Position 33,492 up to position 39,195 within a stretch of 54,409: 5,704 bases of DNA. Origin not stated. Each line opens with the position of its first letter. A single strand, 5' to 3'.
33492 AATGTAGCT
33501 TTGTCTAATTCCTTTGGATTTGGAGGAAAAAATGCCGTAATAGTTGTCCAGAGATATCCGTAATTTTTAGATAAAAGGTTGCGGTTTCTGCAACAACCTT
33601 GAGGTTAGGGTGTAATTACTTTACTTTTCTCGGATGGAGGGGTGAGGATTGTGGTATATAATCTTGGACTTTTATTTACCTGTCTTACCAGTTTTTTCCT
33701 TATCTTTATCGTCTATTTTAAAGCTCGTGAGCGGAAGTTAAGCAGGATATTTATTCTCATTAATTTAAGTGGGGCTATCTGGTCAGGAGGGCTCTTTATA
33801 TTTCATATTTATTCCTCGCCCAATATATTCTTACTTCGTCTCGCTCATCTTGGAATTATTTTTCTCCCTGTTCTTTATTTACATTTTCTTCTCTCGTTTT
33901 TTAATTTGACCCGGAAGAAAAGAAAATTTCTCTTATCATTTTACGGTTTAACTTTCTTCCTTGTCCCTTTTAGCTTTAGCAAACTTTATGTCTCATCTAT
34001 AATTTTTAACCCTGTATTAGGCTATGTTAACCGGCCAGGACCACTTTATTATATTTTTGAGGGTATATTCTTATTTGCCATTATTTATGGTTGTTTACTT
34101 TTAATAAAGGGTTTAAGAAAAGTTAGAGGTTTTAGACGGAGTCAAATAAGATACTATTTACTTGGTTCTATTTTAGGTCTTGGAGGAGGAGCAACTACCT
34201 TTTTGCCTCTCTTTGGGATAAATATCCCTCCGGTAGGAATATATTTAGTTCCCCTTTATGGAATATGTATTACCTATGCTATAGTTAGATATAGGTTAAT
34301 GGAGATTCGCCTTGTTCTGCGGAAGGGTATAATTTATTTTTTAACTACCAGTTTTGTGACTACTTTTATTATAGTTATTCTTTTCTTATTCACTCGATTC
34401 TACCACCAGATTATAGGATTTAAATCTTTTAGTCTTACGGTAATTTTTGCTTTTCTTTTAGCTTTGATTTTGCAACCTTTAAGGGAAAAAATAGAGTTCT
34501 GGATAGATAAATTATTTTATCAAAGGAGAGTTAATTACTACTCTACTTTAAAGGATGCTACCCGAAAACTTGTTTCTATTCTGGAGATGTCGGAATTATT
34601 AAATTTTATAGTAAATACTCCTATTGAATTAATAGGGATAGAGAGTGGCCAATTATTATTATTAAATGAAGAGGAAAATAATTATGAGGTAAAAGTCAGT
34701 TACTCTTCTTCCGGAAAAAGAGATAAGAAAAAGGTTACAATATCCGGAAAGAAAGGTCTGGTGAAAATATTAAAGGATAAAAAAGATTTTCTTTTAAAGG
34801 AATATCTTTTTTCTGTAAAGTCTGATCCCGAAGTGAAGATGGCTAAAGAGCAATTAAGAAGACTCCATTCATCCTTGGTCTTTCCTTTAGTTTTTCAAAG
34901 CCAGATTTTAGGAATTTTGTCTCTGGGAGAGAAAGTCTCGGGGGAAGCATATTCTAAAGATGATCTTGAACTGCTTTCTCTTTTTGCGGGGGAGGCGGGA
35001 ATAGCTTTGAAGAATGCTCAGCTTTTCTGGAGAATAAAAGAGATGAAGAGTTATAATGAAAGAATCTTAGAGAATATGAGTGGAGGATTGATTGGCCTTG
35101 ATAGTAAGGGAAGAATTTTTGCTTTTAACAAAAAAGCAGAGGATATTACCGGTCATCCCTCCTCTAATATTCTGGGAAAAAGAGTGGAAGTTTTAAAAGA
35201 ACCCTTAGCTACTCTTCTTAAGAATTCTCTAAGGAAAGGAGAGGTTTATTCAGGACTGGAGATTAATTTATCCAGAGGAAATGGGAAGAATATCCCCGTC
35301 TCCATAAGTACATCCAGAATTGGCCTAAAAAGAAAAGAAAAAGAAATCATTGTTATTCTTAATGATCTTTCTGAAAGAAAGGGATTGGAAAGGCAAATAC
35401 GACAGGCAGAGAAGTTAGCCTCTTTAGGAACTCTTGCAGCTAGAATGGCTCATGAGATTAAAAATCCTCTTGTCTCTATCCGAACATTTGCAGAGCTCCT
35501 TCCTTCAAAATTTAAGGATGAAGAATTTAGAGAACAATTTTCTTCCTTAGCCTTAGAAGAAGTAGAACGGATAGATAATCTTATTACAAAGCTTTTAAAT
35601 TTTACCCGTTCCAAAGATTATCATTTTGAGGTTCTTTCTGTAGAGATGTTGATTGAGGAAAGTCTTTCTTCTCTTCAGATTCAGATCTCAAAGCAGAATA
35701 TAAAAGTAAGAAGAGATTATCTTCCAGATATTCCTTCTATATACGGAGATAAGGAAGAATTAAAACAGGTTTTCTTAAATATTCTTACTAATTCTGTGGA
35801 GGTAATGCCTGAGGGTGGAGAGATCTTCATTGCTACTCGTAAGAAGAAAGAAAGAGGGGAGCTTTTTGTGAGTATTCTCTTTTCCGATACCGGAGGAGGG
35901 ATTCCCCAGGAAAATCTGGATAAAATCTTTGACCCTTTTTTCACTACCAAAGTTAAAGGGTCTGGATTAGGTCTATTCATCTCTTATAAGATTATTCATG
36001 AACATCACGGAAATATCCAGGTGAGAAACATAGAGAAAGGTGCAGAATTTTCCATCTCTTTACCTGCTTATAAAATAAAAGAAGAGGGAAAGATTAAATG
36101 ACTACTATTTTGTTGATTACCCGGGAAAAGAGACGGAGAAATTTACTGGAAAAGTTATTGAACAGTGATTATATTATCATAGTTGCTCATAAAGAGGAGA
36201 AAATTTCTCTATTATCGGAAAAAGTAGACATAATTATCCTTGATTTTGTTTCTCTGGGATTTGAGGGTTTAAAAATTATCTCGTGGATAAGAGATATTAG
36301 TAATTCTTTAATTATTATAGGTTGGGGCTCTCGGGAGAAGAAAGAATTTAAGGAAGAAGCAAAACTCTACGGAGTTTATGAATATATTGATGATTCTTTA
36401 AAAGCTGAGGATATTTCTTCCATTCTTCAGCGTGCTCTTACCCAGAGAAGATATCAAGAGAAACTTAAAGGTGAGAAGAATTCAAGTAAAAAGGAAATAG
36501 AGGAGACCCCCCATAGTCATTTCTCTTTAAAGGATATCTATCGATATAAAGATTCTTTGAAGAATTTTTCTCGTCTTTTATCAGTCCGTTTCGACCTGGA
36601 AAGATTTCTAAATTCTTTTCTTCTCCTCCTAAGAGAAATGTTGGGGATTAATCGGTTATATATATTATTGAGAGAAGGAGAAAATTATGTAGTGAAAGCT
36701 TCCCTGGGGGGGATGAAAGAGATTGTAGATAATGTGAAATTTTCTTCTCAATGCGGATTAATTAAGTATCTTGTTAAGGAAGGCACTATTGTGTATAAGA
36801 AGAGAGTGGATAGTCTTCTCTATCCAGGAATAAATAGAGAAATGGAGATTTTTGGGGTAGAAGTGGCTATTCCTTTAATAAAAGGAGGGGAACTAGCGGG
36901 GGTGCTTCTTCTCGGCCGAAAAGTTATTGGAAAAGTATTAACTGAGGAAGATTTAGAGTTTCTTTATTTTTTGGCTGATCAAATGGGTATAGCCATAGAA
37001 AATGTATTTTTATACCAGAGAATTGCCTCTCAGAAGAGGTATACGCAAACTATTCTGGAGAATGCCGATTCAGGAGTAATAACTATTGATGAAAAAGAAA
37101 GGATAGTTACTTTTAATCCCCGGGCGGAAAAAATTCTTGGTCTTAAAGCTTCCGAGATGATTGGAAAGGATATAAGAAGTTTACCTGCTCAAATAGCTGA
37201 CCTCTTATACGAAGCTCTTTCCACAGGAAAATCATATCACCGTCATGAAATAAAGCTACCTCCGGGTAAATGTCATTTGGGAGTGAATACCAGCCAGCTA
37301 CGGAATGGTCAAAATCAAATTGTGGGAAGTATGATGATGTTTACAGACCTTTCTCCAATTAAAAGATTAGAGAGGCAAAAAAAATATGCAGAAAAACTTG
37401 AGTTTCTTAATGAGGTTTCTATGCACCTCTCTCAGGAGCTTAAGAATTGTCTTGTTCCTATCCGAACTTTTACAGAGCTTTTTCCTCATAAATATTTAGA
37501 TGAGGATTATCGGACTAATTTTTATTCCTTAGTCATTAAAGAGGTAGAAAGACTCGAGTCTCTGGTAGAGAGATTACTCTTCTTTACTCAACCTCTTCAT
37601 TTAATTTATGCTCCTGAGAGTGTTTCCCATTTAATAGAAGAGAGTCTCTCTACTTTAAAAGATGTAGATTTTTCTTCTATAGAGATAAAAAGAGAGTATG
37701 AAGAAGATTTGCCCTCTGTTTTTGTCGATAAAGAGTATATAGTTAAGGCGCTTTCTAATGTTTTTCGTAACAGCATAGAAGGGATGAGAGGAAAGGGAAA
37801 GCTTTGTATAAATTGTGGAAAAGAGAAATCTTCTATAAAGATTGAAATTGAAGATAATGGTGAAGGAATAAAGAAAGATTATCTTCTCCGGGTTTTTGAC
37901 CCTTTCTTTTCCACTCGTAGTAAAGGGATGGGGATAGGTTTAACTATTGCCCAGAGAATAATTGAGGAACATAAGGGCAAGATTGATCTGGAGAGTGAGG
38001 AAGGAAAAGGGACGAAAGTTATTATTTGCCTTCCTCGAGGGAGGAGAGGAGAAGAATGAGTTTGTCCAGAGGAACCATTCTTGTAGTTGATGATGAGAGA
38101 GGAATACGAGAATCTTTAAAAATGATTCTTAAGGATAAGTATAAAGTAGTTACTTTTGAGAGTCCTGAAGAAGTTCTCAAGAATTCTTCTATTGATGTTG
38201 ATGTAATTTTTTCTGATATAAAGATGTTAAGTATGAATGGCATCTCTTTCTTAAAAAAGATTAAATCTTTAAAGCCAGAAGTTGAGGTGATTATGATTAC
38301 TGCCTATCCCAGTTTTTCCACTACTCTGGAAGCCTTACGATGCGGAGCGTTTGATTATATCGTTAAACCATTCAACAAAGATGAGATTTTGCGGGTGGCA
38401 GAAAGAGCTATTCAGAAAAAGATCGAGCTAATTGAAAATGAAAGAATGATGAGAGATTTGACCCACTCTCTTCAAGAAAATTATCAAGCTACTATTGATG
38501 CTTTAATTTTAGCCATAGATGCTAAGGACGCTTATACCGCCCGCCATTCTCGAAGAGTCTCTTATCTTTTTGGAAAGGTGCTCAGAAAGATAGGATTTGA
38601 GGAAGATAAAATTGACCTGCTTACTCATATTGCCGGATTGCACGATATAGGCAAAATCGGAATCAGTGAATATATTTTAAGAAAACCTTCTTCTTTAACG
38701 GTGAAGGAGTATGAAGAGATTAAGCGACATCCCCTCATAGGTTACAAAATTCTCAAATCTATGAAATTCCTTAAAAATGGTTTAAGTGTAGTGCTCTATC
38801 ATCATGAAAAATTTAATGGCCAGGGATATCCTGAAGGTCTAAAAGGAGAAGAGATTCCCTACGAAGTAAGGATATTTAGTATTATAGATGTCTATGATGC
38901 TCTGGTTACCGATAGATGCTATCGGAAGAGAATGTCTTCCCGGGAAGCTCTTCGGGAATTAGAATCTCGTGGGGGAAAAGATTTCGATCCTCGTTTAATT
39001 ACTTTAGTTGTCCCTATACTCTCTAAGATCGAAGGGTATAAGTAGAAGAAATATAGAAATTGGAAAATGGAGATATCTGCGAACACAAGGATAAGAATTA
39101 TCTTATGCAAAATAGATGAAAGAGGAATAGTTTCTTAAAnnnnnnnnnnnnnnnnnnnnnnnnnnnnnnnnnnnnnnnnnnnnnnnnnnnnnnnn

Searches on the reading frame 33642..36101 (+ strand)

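Call 11: search_protein_families(library=pfam, proteins=[window:33642-36101:+], max_evalue=0.00001)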
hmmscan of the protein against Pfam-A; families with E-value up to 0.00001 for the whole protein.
window:33642-36101:+ (819 aa): 7 families
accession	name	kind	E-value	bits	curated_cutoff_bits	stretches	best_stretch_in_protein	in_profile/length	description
PF02518.31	HATPase_c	-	7.6e-23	81.5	26.4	1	702-809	1-109/111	Histidine kinase-, DNA gyrase B-, and HSP90-like ATPase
PF16927.11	HisKA_7TM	-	6.4e-18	65.8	28.6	1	10-222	2-222/224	N-terminal 7TM region of histidine kinase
PF00512.31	HisKA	-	3e-13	50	26.9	1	595-657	2-63/66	His Kinase A (phospho-acceptor) domain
PF13185.12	GAF_2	-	7e-10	39.7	28.6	1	315-456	3-135/136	GAF domain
PF00989.32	PAS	-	1.1e-09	38.8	22.6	1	473-575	4-112/113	PAS fold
PF13426.13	PAS_9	-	1.1e-07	32.5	27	1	486-578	7-103/103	PAS domain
PF13492.12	GAF_3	-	5.8e-07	30.4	27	1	319-458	5-129/129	GAF domain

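Call 97: search_protein_families(library=ncbifam, proteins=[window:33642-36101:+], max_evalue=1e-10)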
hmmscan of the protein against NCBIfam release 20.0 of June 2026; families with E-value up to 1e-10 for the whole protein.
window:33642-36101:+ (819 aa): 68 families (the best 25 are shown)
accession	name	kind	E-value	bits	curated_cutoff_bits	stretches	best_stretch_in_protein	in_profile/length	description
NF008468.0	PRK11360.1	equivalog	3.7e-93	313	646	1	447-814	244-613/616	two-component system sensor histidine kinase AtoS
NF007688.0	PRK10364.1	equivalog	2.6e-51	174.8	479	1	578-811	223-453/460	two-component system sensor histidine kinase ZraS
NF046044.1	PnpS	equivalog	2.8e-48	164.9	400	1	457-808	42-390/390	two-component system histidine kinase PnpS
NF010411.0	PRK13837.1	equivalog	7.8e-44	149.9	647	1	572-811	427-677/828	two-component system VirA-like sensor kinase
NF053867.1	SprKinKinDBac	equivalog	3.5e-43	147.8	775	1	578-809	269-497/500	sporulation kinase KinD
NF033092.0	HK_WalK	equivalog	9.3e-43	146.7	725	1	437-808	227-593/594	cell wall metabolism sensor histidine kinase WalK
NF008293.1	PRK11073.1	equivalog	2.9e-40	138.6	240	1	469-809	6-347/349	nitrogen regulation protein NR(II)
NF052574.1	HisKinEspCMyxo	equivalog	5.3e-39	134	1200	1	518-814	340-642/785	serine histidine kinase EspC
NF046020.1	HisKinCckABruc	equivalog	5.4e-38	130.4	1000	1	565-815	450-713/868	cell cycle histidine kinase CckA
NF047466.1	hybrid_RR_LvrB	exception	2.5e-35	122.3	500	1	574-797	131-363/377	hybrid histidine kinase/response regulator LvrB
NF046026.1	HisKinCckACaul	equivalog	4.6e-34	117.5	1000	1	559-814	266-537/678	cell cycle histidine kinase CckA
NF008312.0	PRK11100.1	equivalog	5.8e-34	117.7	356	1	599-809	260-474/477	two-component system sensor histidine kinase CreC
NF006800.0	PRK09303.1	equivalog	2e-33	115.9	342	1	589-812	145-380/383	histidine kinase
NF052573.1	HisKinEspAMyxo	equivalog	3e-32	111.5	1400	1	474-815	258-617/755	serine histidine kinase EspA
TIGR02966.1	phoR_proteo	equivalog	1.2e-31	109.9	334.2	1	471-806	7-332/333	phosphate regulon sensor histidine kinase PhoR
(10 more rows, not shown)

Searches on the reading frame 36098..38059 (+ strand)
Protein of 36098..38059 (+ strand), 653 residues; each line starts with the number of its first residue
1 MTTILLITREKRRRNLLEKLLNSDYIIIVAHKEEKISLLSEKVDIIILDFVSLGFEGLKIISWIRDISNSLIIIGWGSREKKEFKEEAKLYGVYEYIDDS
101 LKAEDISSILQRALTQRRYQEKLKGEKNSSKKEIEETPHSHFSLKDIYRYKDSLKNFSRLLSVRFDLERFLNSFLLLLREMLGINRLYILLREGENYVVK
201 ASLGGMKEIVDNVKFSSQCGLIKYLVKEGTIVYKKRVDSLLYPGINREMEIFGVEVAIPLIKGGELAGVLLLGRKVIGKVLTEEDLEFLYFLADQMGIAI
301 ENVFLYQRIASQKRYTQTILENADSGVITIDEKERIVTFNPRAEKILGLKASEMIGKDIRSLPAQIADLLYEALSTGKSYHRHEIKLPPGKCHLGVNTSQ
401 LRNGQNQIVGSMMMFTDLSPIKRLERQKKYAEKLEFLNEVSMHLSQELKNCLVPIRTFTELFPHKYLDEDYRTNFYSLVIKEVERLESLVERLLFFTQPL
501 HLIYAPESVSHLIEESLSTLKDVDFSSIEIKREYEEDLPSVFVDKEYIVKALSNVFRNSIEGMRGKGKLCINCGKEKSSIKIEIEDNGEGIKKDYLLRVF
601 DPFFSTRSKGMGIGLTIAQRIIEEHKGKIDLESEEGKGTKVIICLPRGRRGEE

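Call 12: search_protein_families(library=pfam, proteins=[window:36098-38059:+], max_evalue=0.00001)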
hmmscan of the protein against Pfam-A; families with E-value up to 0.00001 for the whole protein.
window:36098-38059:+ (653 aa): 9 families
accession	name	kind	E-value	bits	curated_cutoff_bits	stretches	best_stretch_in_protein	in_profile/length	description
PF02518.31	HATPase_c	-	1.7e-21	77.2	26.4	1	544-647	2-109/111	Histidine kinase-, DNA gyrase B-, and HSP90-like ATPase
PF00989.32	PAS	-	1.8e-14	54.2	22.6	1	317-417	4-112/113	PAS fold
PF08448.16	PAS_4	-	6.8e-10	39.6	23.1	1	320-419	1-106/110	PAS fold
PF13188.13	PAS_8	-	1.9e-08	34.4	21.8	1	317-372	4-56/65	PAS domain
PF01590.32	GAF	-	3.6e-08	34.4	22.4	1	166-300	1-133/133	GAF domain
PF13492.12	GAF_3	-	1.3e-07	32.6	27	1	167-302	2-129/129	GAF domain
PF13426.13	PAS_9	-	1.8e-07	31.8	27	1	325-419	2-102/103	PAS domain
PF13185.12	GAF_2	-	3.2e-07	31.1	28.6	1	166-301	3-136/136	GAF domain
PF13596.12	PAS_10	-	5.6e-06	27.4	22.1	0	318-418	3-105/106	PAS domain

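Call 97: search_protein_families(library=ncbifam, proteins=[window:36098-38059:+], max_evalue=1e-10)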
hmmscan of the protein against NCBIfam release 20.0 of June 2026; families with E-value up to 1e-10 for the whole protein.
window:36098-38059:+ (653 aa): 57 families (the best 25 are shown)
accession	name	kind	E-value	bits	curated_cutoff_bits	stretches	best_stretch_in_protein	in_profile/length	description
NF008468.0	PRK11360.1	equivalog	9.5e-86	288.5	646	1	305-650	259-611/616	two-component system sensor histidine kinase AtoS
NF046044.1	PnpS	equivalog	1.5e-47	162.5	400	1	306-646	47-390/390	two-component system histidine kinase PnpS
NF007688.0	PRK10364.1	equivalog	3.3e-41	141.5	479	1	422-647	225-451/460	two-component system sensor histidine kinase ZraS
NF053867.1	SprKinKinDBac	equivalog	8.1e-39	133.4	775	1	423-647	272-497/500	sporulation kinase KinD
NF033092.0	HK_WalK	equivalog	2.6e-36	125.4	725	1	311-646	255-593/594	cell wall metabolism sensor histidine kinase WalK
NF008293.1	PRK11073.1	equivalog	6.4e-32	111.1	240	1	313-646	6-346/349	nitrogen regulation protein NR(II)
TIGR02966.1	phoR_proteo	equivalog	3.6e-31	108.4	334.2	1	312-640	4-328/333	phosphate regulon sensor histidine kinase PhoR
TIGR02916.1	PEP_his_kin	equivalog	5.1e-29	101.3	300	1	430-646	468-679/679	XrtA/PEP-CTERM system histidine kinase PrsK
NF010411.0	PRK13837.1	equivalog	7.4e-29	100.3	647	1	422-649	435-677/828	two-component system VirA-like sensor kinase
NF008312.0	PRK11100.1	equivalog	9.2e-27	94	356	1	425-647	244-474/477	two-component system sensor histidine kinase CreC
NF047874.1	MASE3_PAS_HK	subfamily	3e-25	89.1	560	1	540-647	512-625/655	MASE3 domain-containing sensor histidine kinase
NF041777.1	sens_FixL_Rhizob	equivalog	4.9e-25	88.1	850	1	507-647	337-481/485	sensor protein FixL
NF045911.1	TCSHisKinNblS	equivalog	1.3e-23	83.2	1000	1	309-641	261-614/621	two-component system sensor histidine kinase NblS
NF008298.1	PRK11086.1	subfamily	3.4e-23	81.9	520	1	548-648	424-526/529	DcuS/MalK family sensor histidine kinase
NF047496.1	HK_LIC11548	equivalog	6.2e-23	81.4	750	1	437-646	360-588/589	LIC_11548 family sensor histidine kinase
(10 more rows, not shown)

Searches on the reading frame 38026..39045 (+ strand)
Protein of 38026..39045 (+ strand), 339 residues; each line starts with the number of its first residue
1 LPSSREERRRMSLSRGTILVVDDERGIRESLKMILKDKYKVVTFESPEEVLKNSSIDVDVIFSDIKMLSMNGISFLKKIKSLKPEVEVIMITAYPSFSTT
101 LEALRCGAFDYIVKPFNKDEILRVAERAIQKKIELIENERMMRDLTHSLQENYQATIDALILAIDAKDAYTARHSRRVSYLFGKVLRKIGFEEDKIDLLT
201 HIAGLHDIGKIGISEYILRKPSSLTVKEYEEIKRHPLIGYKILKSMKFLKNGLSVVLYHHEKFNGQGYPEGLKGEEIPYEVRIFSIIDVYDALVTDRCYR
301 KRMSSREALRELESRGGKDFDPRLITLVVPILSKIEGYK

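Call 12: search_protein_families(library=pfam, proteins=[window:38026-39045:+], max_evalue=0.00001)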
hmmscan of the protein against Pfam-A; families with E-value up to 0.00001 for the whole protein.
window:38026-39045:+ (339 aa): 3 families
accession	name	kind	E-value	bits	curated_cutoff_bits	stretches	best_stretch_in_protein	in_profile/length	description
PF13487.12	HD_5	-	1.1e-31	110.3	27.2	1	163-324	6-170/170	HD domain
PF00072.30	Response_reg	-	1.9e-25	89.6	30.2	1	18-123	1-108/111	Response regulator receiver domain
PF01966.28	HD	-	5.5e-19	69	22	1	172-292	2-115/116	HD domain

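Call 97: search_protein_families(library=ncbifam, proteins=[window:38026-39045:+], max_evalue=1e-10)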
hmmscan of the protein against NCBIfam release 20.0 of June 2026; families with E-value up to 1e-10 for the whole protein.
window:38026-39045:+ (339 aa): 39 families (the best 25 are shown)
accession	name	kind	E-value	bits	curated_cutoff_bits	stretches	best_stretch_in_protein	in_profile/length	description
NF053512.1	nitric_RR_NosR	exception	4.1e-62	210.6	400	2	134-335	155-357/422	response regulator c-di-GMP phosphodiesterase, NosR family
TIGR01818.1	ntrC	equivalog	3.5e-26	92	558.6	1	18-138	1-123/463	nitrogen regulation protein NR(I)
NF008469.0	PRK11361.1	equivalog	6.9e-26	90.9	714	1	16-157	5-148/461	acetoacetate metabolism transcriptional regulator AtoC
NF006900.1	PRK09390.1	equivalog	4.1e-24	85.2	255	1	15-150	4-141/203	response regulator FixJ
NF008176.1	PRK10923.1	equivalog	7e-23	80.9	620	1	14-134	2-124/469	nitrogen regulation protein NR(I)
NF007689.0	PRK10365.1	equivalog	4.1e-19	68.7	760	1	17-132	7-124/441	sigma-54-dependent response regulator transcription factor ZraR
NF001965.0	PRK00742.1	subfamily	1.1e-18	67.6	293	1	18-148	6-142/357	chemotaxis-specific protein-glutamate methyltransferase CheB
NF051870.1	NAssimRespRegNtrX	equivalog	1.7e-18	66.8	600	1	17-144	3-134/452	nitrogen assimilation response regulator NtrX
NF053854.1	RespRegPhoBBctds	equivalog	4.4e-18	65.5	270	1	18-140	1-125/225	two-component system response regulator PhoB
NF045505.1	RR_RssB_Pseudo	equivalog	4.6e-17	62.1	700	1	13-159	3-151/394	two-component system response regulator RssB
NF011695.0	PRK15115.1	equivalog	6.8e-17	61.3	763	1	16-138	7-131/445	two-component system response regulator GlrR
NF049963.1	RespRegFlgRCampy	domain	4e-16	58.9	750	1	18-133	3-119/429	fla regulon two-component system response regulator FlgR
NF041367.1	CheY_Halo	equivalog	1e-15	58.1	200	1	18-124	1-109/114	chemotaxis protein CheY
NF047793.1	ResRegPgtA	equivalog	1.5e-15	56.9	650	1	15-144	5-136/414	two-component system response regulator PgtA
NF040689.1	MtrAB_MtrA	equivalog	4e-15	55.8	300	1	18-131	1-116/219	MtrAB system response regulator MtrA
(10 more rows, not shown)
